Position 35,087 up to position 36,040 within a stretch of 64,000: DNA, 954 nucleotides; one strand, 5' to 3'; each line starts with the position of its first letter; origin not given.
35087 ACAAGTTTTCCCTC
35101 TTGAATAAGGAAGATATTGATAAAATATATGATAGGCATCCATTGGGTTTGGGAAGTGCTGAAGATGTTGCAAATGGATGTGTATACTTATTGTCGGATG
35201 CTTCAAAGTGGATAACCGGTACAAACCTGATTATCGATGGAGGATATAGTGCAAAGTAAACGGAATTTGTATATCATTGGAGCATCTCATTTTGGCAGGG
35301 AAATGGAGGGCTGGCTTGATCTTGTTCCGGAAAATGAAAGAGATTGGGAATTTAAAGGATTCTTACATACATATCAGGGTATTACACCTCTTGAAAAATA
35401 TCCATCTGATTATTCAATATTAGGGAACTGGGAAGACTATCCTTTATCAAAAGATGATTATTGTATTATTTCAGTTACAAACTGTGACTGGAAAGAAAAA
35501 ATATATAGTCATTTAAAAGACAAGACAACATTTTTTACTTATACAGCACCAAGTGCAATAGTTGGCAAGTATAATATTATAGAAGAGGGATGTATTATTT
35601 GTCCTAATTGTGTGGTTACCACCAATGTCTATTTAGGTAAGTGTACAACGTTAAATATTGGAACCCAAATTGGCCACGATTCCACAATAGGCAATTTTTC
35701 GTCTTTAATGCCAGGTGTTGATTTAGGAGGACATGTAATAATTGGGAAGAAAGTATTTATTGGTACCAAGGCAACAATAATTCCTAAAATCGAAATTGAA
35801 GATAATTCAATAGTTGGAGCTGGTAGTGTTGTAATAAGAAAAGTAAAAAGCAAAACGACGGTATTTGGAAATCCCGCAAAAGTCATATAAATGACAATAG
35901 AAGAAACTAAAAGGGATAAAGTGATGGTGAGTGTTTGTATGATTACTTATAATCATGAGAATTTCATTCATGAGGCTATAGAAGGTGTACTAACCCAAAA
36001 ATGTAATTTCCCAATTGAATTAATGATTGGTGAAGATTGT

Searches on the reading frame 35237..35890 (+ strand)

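Call 58: search_protein_families(library=pfam, proteins=[window:35237-35890:+], max_evalue=0.000001)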
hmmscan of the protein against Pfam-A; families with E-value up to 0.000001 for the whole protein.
window:35237-35890:+ (217 aa): 2 families
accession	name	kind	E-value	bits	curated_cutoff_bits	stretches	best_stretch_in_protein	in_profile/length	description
PF00132.30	Hexapep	-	5.9e-17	61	27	1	166-200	1-35/36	Bacterial transferase hexapeptide (six repeats)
PF14602.12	Hexapep_2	-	1.1e-08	35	27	0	167-199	2-32/34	Hexapeptide repeat of succinyl-transferase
